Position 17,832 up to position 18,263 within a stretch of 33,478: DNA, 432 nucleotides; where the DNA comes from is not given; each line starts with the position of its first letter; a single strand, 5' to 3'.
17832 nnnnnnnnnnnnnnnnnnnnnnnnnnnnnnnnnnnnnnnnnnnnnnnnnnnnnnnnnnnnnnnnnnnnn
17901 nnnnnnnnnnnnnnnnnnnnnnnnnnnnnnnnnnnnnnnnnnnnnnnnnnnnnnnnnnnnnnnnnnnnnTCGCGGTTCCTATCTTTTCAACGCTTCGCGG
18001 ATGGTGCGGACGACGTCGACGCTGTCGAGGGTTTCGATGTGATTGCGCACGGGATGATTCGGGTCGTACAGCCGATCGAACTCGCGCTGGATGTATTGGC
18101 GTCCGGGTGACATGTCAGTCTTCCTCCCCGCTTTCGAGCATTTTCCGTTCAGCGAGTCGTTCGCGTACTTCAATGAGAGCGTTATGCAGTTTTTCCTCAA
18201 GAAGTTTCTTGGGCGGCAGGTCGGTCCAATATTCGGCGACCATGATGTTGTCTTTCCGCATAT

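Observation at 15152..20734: Orphaned 'type I R-M passenger' operon: ORF6N fragment, two YhcG nucleases, a 44-aa ORF, a Schlafen-like AlbA_2/HATPase/wHTH protein and RhuM, with no hsdR or hsdM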

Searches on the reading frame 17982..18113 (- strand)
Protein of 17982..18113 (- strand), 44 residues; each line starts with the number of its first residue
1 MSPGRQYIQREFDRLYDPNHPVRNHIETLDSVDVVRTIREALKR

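Call 26: search_protein_families(library=pfam, proteins=[window:17982-18113:-], max_evalue=10)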
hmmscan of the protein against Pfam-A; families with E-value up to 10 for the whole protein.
seq(44 aa): 0 families

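Call 59: search_protein_representatives(protein=window:17982-18113:-)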
Query: 44 residues. Proteins with E-value up to 0.001 (for the whole library): 98; up to 1e-10: 27; up to 1e-30: 0. The best 98 are listed.
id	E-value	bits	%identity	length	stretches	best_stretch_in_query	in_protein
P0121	1.1e-13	65.4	87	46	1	7-44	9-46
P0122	2.0e-13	64.6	87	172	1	7-44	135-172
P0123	2.2e-13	64.5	86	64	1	8-44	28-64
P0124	3.7e-13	63.8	84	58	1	7-44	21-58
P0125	4.2e-13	63.6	84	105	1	7-44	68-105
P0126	1.8e-12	61.7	86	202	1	8-44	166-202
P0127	1.9e-12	61.6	87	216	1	7-44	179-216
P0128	1.9e-12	61.6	82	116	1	7-44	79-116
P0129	3.2e-12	60.9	82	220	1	7-44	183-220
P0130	3.3e-12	60.9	84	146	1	7-44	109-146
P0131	3.4e-12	60.8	84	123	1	7-43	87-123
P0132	3.5e-12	60.8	84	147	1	7-44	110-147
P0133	5.8e-12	60.1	84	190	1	7-44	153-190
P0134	6.2e-12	60.0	89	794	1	7-44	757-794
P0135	6.2e-12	60.0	76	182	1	5-42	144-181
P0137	1.0e-11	59.3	84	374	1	7-44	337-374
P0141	1.5e-11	58.9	84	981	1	7-44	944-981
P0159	4.5e-09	51.2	76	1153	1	7-44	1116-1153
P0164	5.3e-09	51.0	76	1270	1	7-44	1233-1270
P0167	6.0e-09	50.9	78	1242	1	7-43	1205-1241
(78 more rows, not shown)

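Call 63: search_protein_families(library=padloc, proteins=[P0164, P0159, P0141, P0167], max_evalue=1e-10)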
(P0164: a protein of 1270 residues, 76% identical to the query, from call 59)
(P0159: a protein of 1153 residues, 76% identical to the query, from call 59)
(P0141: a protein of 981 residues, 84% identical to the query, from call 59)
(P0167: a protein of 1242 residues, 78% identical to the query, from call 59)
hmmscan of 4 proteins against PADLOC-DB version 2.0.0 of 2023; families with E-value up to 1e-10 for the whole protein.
P0164 (1270 aa): 19 families
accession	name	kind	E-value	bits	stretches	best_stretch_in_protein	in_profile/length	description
PDLC03596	REase_MTase_IIG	-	2.3e-177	590.2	2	1-600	1-641/1148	Type IIG restriction enzyme-methyltransferase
PDLC03601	REase_MTase_IIG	-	1.2e-56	190.2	1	231-599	233-557/1110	Type IIG restriction enzyme-methyltransferase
PDLC03612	REase_MTase_IIG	-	6.8e-50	168.2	1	539-1205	584-1241/1247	Type IIG restriction enzyme-methyltransferase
PDLC03604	REase_MTase_IIG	-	2e-29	100.2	2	758-1174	520-956/1011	Type IIG restriction enzyme-methyltransferase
PDLC02643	DrmMI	-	1.7e-27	93.8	1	495-1186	597-1240/1347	DrmMI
PDLC03250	MTase_II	-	8.7e-27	92.1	1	773-1138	340-690/775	Type II methyltransferase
PDLC03629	REase_MTase_IIG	-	5.5e-21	72.1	0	493-602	429-539/1182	Type IIG restriction enzyme-methyltransferase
PDLC03245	MTase_II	-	5.7e-21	72.7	1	769-1083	154-456/577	Type II methyltransferase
PDLC03609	REase_MTase_IIG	-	1.9e-19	67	0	462-608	401-543/1066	Type IIG restriction enzyme-methyltransferase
PDLC02529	PglX|PglXI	-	4.3e-19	65.8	1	496-615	225-336/1189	PglX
PDLC03628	REase_MTase_IIG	-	6.3e-19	65.6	1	187-429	152-361/1100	Type IIG restriction enzyme-methyltransferase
PDLC03248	MTase_II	-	5.1e-15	53.2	1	770-1174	82-492/521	Type II methyltransferase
PDLC02638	DrmMI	-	6.4e-15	52.4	1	550-791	673-889/935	DrmMI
PDLC03335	MTase_II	-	1.5e-14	51.6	1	762-1159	184-577/607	Type II methyltransferase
PDLC02646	DrmMI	-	1.1e-12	44.9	1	542-834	45-345/792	DrmMI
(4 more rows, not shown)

P0159 (1153 aa): 30 families (the best 25 are shown)
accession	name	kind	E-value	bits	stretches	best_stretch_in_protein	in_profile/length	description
PDLC03596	REase_MTase_IIG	-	6.2e-207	688.1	1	1-936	1-941/1148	Type IIG restriction enzyme-methyltransferase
PDLC03601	REase_MTase_IIG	-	4.9e-61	204.8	3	231-441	236-423/1110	Type IIG restriction enzyme-methyltransferase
PDLC03612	REase_MTase_IIG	-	5.3e-48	162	3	649-937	755-1045/1247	Type IIG restriction enzyme-methyltransferase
PDLC03604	REase_MTase_IIG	-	6.2e-27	92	1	568-835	440-673/1011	Type IIG restriction enzyme-methyltransferase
PDLC02643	DrmMI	-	2.5e-25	86.6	1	637-765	809-936/1347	DrmMI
PDLC03348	MTase_II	-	3.6e-25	86.6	1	696-1082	342-698/727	Type II methyltransferase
PDLC03609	REase_MTase_IIG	-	5.3e-22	75.4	1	656-936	513-788/1066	Type IIG restriction enzyme-methyltransferase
PDLC03629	REase_MTase_IIG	-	2.1e-18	63.5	0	523-631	429-537/1182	Type IIG restriction enzyme-methyltransferase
PDLC02521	PglX|PglXI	-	2.3e-18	63.6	1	505-812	303-592/1174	PglX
PDLC02638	DrmMI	-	2.8e-16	56.9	0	567-671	662-762/935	DrmMI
PDLC02646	DrmMI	-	7.3e-16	55.5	0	566-678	41-147/792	DrmMI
PDLC03021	MTase_I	-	8.4e-16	55.8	0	697-809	269-377/491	Type I methyltransferase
PDLC02528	PglX|PglXI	-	6.1e-15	52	0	701-846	473-615/1125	PglX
PDLC02529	PglX|PglXI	-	6.5e-15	51.9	1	527-750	226-403/1189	PglX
PDLC02525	PglX|PglXI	-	1.9e-14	51.3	1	530-811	285-565/607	PglX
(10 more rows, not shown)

P0141 (981 aa): 18 families
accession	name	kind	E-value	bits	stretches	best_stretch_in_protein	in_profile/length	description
PDLC03596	REase_MTase_IIG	-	5.3e-132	440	2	18-219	235-457/1148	Type IIG restriction enzyme-methyltransferase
PDLC03601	REase_MTase_IIG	-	2.2e-57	192.7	1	20-375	237-557/1110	Type IIG restriction enzyme-methyltransferase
PDLC03612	REase_MTase_IIG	-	2.3e-34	116.8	1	308-711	577-959/1247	Type IIG restriction enzyme-methyltransferase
PDLC03604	REase_MTase_IIG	-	1.2e-26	91.1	2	533-663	519-647/1011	Type IIG restriction enzyme-methyltransferase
PDLC02643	DrmMI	-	3.6e-25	86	1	273-628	597-943/1347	DrmMI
PDLC03348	MTase_II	-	9.6e-20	68.6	1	546-840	343-637/727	Type II methyltransferase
PDLC03629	REase_MTase_IIG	-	6.5e-18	61.9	0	271-381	429-542/1182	Type IIG restriction enzyme-methyltransferase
PDLC02638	DrmMI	-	1.3e-17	61.3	1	324-560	671-882/935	DrmMI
PDLC02529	PglX|PglXI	-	2.5e-14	50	1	274-397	225-342/1189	PglX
PDLC03335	MTase_II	-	6.1e-14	49.6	1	539-644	185-282/607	Type II methyltransferase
PDLC03627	REase_MTase_IIG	-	6.1e-14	48.7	1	168-346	327-480/1136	Type IIG restriction enzyme-methyltransferase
PDLC03622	REase_MTase_IIG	-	3.4e-13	45.8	0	317-376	590-643/1524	Type IIG restriction enzyme-methyltransferase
PDLC02646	DrmMI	-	6.7e-13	45.7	0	534-561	266-294/792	DrmMI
PDLC03356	MTase_II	-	1.8e-12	44.9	0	546-864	199-501/545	Type II methyltransferase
PDLC03611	REase_MTase_IIG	-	2e-12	43.4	0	275-376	550-653/1532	Type IIG restriction enzyme-methyltransferase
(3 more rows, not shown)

P0167 (1242 aa): 25 families
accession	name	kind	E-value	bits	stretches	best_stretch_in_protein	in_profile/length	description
PDLC03596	REase_MTase_IIG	-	2.8e-197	656.1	3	1-430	1-454/1148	Type IIG restriction enzyme-methyltransferase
PDLC03601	REase_MTase_IIG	-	1.3e-61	206.6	2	232-601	235-561/1110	Type IIG restriction enzyme-methyltransferase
PDLC03612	REase_MTase_IIG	-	1.1e-57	194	2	528-1176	581-1240/1247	Type IIG restriction enzyme-methyltransferase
PDLC03604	REase_MTase_IIG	-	1.1e-41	140.8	2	750-958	520-733/1011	Type IIG restriction enzyme-methyltransferase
PDLC03609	REase_MTase_IIG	-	1.2e-39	133.8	2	749-1194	542-996/1066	Type IIG restriction enzyme-methyltransferase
PDLC03250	MTase_II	-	1.7e-28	97.8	1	763-1123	338-705/775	Type II methyltransferase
PDLC02643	DrmMI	-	3.6e-28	96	1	488-1051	598-1140/1347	DrmMI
PDLC03335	MTase_II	-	6.1e-27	92.5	1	754-954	184-381/607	Type II methyltransferase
PDLC03245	MTase_II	-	4.6e-23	79.6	1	765-1124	158-530/577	Type II methyltransferase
PDLC02529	PglX|PglXI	-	8.1e-23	78.1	0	487-597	224-326/1189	PglX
PDLC03629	REase_MTase_IIG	-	4.6e-22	75.7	0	485-603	429-541/1182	Type IIG restriction enzyme-methyltransferase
PDLC03628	REase_MTase_IIG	-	1.7e-21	74.1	1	187-432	152-365/1100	Type IIG restriction enzyme-methyltransferase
PDLC03627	REase_MTase_IIG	-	2e-17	60.3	1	382-562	327-480/1136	Type IIG restriction enzyme-methyltransferase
PDLC02638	DrmMI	-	6.6e-17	58.9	1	541-819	672-927/935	DrmMI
PDLC03267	MTase_II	-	7.3e-15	52.9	1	710-1128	59-479/539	Type II methyltransferase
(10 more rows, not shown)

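Call 64: search_protein_families(library=pfam, proteins=[P0164, P0159, P0141, P0167, P0137, P0122], max_evalue=0.001)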
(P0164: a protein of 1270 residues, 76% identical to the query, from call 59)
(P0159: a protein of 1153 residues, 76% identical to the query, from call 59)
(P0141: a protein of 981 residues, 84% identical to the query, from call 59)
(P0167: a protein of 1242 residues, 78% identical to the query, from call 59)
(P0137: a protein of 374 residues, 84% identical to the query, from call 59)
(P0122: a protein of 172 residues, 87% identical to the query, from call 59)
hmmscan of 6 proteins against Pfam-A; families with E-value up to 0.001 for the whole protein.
P0164 (1270 aa): 4 families
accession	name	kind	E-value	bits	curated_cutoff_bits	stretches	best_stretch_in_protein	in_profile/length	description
PF07669.17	Eco57I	-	5.4e-30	105.2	25.3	1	549-870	1-171/171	Eco57I restriction-modification methylase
PF02384.22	N6_Mtase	-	9.7e-07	28.8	20.4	0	387-419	4-39/311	N-6 DNA Methylase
PF20473.4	MmeI_Mtase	-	1e-06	28.6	27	1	493-603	14-123/259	MmeI, DNA-methyltransferase domain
PF01170.24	UPF0020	-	0.00099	19.3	22.3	0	499-568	29-96/197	RMKL-like, methyltransferase domain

P0159 (1153 aa): 4 families
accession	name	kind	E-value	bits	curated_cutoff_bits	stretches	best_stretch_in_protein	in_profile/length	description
PF07669.17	Eco57I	-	5.9e-38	131.1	25.3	1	578-795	2-171/171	Eco57I restriction-modification methylase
PF12950.13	TaqI_C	-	2.3e-18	67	26.5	1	918-1034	2-118/118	TaqI-like C-terminal specificity domain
PF02384.22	N6_Mtase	-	2e-15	57.4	20.4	1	695-811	119-234/311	N-6 DNA Methylase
PF20473.4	MmeI_Mtase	-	8.1e-08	32.2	27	1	522-714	13-149/259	MmeI, DNA-methyltransferase domain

P0141 (981 aa): 5 families
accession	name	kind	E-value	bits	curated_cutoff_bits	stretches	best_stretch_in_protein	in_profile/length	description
PF07669.17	Eco57I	-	3.6e-29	102.5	25.3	1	325-644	1-163/171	Eco57I restriction-modification methylase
PF12950.13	TaqI_C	-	1.2e-18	67.9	26.5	1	747-864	2-118/118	TaqI-like C-terminal specificity domain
PF02384.22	N6_Mtase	-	3.2e-09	37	20.4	0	264-352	34-105/311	N-6 DNA Methylase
PF20473.4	MmeI_Mtase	-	5.1e-07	29.6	27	1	271-375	14-119/259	MmeI, DNA-methyltransferase domain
PF01170.24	UPF0020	-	0.00011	22.4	22.3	0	279-344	31-96/197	RMKL-like, methyltransferase domain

P0167 (1242 aa): 4 families
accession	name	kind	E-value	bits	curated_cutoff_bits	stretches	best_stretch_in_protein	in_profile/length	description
PF07669.17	Eco57I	-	2.7e-36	125.7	25.3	1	541-859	1-171/171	Eco57I restriction-modification methylase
PF02384.22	N6_Mtase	-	5.2e-13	49.4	20.4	1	760-877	120-236/311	N-6 DNA Methylase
PF20473.4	MmeI_Mtase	-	4.4e-10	39.6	27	1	483-571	12-93/259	MmeI, DNA-methyltransferase domain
PF12950.13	TaqI_C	-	1.1e-08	35.8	26.5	1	973-1124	6-118/118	TaqI-like C-terminal specificity domain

P0137 (374 aa): 1 family
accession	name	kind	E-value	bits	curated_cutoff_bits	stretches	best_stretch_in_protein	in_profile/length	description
PF12950.13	TaqI_C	-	4.2e-10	40.3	26.5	1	109-258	2-118/118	TaqI-like C-terminal specificity domain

P0122 (172 aa): 0 families

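Call 65: find_encoding_contigs(protein=P0164, flank=8000, max_places=4)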
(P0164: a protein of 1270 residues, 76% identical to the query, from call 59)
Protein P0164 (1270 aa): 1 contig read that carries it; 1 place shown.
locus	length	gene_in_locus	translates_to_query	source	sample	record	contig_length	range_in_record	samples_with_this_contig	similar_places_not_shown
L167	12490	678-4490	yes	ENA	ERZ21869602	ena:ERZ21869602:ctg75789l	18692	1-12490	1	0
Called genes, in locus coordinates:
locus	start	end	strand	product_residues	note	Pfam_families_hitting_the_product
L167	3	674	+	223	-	?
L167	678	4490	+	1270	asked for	PF02384:N6_Mtase (faint), PF20473:MmeI_Mtase (faint), PF07669:Eco57I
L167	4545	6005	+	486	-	PF02463:SMC_N, PF13175:AAA_15, PF13476:AAA_23, PF13555:AAA_29 (weak), PF13304:AAA_21 (faint)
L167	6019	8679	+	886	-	-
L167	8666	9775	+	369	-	-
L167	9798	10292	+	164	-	-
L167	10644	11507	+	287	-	PF22558:REase-ARP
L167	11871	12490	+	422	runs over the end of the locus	-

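Call 84: find_encoding_contigs(protein=P0121, flank=6000, max_places=5)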
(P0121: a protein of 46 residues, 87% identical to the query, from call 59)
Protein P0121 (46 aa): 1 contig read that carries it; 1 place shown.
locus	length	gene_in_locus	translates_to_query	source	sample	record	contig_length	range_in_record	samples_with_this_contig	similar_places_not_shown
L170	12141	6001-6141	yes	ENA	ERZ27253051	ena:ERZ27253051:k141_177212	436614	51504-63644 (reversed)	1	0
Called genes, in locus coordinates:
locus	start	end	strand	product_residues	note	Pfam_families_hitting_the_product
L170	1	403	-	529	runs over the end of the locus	PF07969:Amidohydro_3, PF01979:Amidohydro_1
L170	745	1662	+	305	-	PF12840:HTH_20, PF01022:HTH_5, PF01209:Ubie_methyltran, PF13489:Methyltransf_23, PF08241:Methyltransf_11, PF08242:Methyltransf_12, PF13649:Methyltransf_25, PF13847:Methyltransf_31, +2 more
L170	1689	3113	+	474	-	PF05221:AdoHcyase, PF00670:AdoHcyase_NAD, PF02826:2-Hacid_dh_C, PF07991:KARI_N (weak)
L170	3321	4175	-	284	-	PF02498:Bro-N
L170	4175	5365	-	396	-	-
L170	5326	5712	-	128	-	-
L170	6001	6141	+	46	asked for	-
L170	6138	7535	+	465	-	PF04326:SLFN_AlbA_2, PF13749:HATPase_c_4, PF08279:HTH_11 (faint)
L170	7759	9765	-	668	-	PF00456:Transketolase_N, PF02779:Transket_pyr, PF02780:Transketolase_C, PF22613:Transketolase_C_1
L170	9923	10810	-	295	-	PF04055:Radical_SAM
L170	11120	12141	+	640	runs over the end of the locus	PF02518:HATPase_c, PF13589:HATPase_c_3, PF00183:HSP90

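Call 87: find_encoding_contigs(protein=P0124, flank=6000, max_places=4)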
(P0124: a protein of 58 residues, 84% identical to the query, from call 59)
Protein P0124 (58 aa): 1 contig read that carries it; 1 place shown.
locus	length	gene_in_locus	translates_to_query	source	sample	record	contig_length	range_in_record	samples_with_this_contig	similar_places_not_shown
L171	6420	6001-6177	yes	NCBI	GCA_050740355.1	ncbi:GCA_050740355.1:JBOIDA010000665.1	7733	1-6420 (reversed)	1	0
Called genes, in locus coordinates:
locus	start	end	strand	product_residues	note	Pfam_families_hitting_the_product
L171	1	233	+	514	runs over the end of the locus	PF00271:Helicase_C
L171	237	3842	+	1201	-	PF20473:MmeI_Mtase, PF07669:Eco57I, PF02384:N6_Mtase (weak), PF12950:TaqI_C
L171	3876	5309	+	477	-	PF04326:SLFN_AlbA_2, PF13749:HATPase_c_4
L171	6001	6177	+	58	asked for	-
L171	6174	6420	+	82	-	?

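Call 88: find_encoding_contigs(protein=P0159, flank=6000, max_places=4)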
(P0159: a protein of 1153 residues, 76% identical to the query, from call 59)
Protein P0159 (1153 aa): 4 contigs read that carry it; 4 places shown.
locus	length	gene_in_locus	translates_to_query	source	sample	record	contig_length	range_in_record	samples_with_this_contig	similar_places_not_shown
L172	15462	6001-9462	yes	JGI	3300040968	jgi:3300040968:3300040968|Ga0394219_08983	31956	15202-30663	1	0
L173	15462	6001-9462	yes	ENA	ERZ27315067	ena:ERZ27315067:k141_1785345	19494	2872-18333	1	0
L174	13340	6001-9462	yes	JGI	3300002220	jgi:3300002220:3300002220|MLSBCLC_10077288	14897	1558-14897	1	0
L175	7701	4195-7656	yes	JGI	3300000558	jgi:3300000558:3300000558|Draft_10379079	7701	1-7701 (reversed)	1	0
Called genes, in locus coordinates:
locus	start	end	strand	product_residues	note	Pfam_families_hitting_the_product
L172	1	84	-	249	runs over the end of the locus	PF00037:Fer4 (faint), PF12837:Fer4_6, PF12838:Fer4_7 (faint), PF13237:Fer4_10 (weak), PF14697:Fer4_21 (weak), PF25160:LdpA_Fe-S-bd (faint), PF13187:Fer4_9 (weak), PF27217:AF_0155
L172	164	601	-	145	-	PF11756:YgbA_NO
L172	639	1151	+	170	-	PF03205:MobB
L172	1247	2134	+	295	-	PF04055:Radical_SAM, PF06463:Mob_synth_C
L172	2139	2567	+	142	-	PF03473:MOSC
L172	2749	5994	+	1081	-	PF13091:PLDc_2 (weak), PF04851:ResIII (faint), PF00270:DEAD (faint), PF00176:SNF2-rel_dom, PF00271:Helicase_C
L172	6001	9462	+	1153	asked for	PF20473:MmeI_Mtase, PF07669:Eco57I, PF02384:N6_Mtase, PF12950:TaqI_C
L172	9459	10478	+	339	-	PF13310:Virulence_RhuM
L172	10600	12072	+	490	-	PF02463:SMC_N, PF13175:AAA_15 (weak), PF13476:AAA_23, PF13304:AAA_21 (weak)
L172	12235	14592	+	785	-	PF13491:FtsK_4TM, PF17854:FtsK_alpha, PF01580:FtsK_SpoIIIE, PF01935:DUF87 (faint), PF09397:FtsK_gamma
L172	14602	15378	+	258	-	PF00795:CN_hydrolase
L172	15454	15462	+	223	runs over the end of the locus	PF01618:MotA_ExbB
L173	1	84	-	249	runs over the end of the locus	PF00037:Fer4 (faint), PF12837:Fer4_6, PF12838:Fer4_7 (faint), PF13237:Fer4_10 (weak), PF14697:Fer4_21 (weak), PF25160:LdpA_Fe-S-bd (faint), PF13187:Fer4_9 (weak), PF27217:AF_0155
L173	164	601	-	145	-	PF11756:YgbA_NO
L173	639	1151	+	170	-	PF03205:MobB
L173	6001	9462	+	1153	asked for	PF20473:MmeI_Mtase, PF07669:Eco57I, PF02384:N6_Mtase, PF12950:TaqI_C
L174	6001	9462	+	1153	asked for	PF20473:MmeI_Mtase, PF07669:Eco57I, PF02384:N6_Mtase, PF12950:TaqI_C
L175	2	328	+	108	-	?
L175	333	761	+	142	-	PF03473:MOSC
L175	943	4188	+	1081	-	PF13091:PLDc_2 (weak), PF04851:ResIII (faint), PF00270:DEAD (faint), PF00176:SNF2-rel_dom, PF00271:Helicase_C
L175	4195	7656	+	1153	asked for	PF20473:MmeI_Mtase, PF07669:Eco57I, PF02384:N6_Mtase, PF12950:TaqI_C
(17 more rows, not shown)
